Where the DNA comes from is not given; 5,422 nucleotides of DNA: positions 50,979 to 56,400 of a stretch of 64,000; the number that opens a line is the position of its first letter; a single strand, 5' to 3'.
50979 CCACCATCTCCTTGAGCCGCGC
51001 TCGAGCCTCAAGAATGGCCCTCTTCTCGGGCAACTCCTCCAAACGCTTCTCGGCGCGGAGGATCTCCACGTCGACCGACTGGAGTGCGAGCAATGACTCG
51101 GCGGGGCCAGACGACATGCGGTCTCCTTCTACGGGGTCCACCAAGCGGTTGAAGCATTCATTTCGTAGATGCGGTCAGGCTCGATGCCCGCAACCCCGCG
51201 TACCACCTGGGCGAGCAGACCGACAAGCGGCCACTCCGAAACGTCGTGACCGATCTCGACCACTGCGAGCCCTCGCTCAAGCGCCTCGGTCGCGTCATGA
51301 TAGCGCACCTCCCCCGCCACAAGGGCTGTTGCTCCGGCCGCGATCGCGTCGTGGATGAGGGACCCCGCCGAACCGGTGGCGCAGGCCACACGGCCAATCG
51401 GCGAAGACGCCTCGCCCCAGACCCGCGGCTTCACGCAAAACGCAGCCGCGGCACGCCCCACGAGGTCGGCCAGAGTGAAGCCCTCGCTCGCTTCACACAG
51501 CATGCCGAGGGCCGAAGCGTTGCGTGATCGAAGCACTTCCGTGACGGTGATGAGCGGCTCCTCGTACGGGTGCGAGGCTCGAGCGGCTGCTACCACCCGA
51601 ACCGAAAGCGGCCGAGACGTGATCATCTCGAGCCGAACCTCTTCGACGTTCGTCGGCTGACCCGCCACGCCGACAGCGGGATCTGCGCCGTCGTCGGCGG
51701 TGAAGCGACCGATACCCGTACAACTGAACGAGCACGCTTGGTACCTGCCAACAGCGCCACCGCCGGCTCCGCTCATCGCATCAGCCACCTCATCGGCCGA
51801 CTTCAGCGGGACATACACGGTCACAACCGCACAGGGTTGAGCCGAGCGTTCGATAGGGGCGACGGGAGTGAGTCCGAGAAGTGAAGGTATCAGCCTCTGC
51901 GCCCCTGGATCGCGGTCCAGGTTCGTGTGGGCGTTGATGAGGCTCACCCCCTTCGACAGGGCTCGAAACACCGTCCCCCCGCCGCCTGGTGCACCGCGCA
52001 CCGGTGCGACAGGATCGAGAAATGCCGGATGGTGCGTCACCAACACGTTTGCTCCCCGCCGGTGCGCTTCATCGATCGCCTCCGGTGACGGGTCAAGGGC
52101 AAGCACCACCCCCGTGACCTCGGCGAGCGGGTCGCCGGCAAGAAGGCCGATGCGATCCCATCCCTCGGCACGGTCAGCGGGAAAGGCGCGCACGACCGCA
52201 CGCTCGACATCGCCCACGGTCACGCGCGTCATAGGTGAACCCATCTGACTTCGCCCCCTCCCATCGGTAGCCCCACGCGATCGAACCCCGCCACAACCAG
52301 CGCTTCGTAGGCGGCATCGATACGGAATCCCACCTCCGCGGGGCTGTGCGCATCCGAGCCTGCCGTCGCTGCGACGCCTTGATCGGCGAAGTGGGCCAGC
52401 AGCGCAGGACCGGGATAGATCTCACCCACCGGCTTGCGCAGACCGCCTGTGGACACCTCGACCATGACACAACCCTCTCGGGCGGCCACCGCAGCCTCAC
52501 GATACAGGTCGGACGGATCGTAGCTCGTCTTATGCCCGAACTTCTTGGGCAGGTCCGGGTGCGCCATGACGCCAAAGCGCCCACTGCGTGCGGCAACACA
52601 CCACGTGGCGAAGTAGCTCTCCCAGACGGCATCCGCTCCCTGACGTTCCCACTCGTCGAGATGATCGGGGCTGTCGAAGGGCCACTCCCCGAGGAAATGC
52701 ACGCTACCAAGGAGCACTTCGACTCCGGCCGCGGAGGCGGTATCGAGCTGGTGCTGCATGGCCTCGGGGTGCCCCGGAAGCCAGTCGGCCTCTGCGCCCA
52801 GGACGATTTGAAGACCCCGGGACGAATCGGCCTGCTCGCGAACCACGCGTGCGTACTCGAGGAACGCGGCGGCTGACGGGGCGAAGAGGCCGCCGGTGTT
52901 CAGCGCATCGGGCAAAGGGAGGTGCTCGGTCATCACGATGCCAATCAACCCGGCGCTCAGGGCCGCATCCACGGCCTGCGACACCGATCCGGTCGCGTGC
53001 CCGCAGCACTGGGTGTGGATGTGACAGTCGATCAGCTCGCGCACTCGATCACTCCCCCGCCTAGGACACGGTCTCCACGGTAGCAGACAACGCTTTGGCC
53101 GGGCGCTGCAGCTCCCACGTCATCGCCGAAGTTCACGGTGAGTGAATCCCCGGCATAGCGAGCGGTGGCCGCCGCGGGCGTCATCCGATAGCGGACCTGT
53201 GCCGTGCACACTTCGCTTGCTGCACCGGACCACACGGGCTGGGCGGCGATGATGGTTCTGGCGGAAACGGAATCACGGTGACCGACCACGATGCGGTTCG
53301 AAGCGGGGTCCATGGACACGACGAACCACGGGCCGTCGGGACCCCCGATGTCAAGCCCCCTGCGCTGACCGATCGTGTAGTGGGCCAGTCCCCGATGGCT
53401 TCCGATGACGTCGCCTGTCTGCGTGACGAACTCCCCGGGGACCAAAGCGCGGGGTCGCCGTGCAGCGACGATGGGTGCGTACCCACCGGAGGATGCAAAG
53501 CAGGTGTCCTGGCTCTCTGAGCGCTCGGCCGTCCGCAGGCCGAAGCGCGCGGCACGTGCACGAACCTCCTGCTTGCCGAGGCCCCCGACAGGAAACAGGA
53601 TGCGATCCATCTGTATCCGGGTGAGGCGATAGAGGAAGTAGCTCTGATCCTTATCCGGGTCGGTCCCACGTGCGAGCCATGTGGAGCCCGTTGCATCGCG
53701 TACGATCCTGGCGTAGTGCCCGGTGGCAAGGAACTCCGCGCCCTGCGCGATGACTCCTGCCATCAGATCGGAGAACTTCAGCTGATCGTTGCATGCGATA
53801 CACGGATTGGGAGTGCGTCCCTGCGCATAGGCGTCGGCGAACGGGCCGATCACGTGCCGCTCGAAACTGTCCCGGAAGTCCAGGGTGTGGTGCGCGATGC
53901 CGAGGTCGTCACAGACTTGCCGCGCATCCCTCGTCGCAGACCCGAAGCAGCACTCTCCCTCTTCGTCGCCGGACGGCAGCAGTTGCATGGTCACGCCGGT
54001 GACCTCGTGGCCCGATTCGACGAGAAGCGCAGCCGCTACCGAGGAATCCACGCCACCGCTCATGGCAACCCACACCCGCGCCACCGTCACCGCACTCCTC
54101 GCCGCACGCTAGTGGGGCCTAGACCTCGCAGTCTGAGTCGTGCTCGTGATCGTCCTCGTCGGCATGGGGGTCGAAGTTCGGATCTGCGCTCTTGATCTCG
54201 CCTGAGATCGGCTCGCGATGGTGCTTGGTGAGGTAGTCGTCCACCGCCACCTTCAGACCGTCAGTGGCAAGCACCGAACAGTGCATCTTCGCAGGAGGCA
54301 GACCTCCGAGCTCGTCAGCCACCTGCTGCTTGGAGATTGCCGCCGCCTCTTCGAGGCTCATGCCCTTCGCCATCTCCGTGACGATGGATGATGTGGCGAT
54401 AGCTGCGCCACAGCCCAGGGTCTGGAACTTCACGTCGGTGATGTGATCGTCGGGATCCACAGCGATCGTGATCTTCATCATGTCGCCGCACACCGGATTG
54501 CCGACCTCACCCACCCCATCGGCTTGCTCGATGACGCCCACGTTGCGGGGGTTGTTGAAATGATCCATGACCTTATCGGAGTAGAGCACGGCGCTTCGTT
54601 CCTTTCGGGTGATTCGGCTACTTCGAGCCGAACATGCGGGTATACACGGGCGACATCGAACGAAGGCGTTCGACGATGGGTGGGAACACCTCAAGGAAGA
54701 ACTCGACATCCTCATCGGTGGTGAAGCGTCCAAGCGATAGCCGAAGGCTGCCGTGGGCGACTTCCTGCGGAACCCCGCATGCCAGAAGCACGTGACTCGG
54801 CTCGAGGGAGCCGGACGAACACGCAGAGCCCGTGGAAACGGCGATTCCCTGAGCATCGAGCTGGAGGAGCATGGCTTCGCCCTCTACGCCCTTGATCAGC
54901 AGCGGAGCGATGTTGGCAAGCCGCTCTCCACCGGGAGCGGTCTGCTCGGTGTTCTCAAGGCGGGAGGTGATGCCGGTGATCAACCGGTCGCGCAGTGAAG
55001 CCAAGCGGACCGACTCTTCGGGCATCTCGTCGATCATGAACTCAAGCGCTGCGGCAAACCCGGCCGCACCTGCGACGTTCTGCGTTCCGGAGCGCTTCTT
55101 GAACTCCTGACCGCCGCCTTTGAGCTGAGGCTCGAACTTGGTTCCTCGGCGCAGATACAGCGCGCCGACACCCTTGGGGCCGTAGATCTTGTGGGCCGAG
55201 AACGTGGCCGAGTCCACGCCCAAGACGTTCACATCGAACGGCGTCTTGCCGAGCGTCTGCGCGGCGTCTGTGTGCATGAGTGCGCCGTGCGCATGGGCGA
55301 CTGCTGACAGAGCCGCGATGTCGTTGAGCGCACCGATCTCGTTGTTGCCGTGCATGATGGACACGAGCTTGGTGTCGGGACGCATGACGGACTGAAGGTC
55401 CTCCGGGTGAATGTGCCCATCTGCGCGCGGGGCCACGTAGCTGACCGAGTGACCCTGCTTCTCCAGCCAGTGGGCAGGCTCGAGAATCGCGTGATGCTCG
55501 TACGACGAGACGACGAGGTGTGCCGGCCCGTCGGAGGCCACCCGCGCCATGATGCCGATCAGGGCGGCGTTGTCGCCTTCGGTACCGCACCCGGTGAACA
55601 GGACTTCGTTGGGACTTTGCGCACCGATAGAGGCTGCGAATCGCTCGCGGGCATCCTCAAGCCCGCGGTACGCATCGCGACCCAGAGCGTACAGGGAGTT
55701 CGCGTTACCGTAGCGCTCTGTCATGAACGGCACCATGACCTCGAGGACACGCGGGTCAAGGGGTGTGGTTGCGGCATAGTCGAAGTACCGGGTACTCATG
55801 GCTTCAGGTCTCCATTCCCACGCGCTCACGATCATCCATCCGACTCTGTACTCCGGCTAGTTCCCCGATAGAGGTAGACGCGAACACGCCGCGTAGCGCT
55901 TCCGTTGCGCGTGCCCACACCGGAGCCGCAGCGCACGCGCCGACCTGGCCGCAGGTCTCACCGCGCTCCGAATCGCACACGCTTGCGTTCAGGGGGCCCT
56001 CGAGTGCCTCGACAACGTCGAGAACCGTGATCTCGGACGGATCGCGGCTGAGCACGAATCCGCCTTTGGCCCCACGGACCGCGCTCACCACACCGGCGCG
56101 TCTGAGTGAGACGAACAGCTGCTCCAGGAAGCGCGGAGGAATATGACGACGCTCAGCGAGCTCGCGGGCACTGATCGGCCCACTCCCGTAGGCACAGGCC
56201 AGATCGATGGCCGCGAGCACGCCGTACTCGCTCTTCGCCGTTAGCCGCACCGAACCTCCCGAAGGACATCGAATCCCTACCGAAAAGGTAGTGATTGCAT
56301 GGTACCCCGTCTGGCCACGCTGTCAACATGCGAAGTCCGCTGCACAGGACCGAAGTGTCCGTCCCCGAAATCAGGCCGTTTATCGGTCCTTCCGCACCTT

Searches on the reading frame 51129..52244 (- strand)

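Call 11: search_protein_families(library=pfam, proteins=[window:51129-52244:-], max_evalue=0.0001)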
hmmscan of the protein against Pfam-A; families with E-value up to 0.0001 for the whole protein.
window:51129-52244:- (371 aa): 1 family
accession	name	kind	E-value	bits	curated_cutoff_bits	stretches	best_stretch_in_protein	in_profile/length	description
PF01784.24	DUF34_NIF3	-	1.7e-49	169.2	23.4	1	9-349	2-236/256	Duf34/NIF3 (NGG1p interacting factor 3)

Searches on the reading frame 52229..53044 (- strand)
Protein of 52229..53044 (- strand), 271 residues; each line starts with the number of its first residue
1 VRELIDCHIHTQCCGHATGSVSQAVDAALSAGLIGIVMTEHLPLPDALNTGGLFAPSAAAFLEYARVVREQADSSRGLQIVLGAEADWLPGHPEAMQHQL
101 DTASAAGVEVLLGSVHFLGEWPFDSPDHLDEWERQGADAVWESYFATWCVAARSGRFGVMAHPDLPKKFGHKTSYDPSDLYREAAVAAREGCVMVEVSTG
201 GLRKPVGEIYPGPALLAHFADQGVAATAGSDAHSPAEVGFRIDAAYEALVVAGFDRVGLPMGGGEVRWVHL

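Call 11: search_protein_families(library=pfam, proteins=[window:52229-53044:-], max_evalue=0.0001)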
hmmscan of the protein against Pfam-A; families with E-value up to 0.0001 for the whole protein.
window:52229-53044:- (271 aa): 1 family
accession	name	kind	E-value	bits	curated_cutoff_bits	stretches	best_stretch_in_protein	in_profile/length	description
PF02811.25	PHP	-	4.8e-16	59.9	26.4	1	6-198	1-162/164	PHP domain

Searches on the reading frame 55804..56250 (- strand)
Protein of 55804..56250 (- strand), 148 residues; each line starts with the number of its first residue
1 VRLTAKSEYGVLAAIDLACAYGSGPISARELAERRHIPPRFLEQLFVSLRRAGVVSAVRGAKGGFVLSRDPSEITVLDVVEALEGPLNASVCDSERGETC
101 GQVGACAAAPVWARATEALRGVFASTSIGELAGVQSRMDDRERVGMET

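Call 56: search_protein_families(library=pfam, proteins=[window:55804-56250:-], max_evalue=0.0001)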
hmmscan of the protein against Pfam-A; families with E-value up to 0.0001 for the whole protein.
window:55804-56250:- (148 aa): 1 family
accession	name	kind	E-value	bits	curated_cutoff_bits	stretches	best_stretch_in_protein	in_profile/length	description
PF02082.26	Rrf2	-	1.5e-35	122.7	30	1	3-132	1-130/132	Iron-dependent Transcriptional regulator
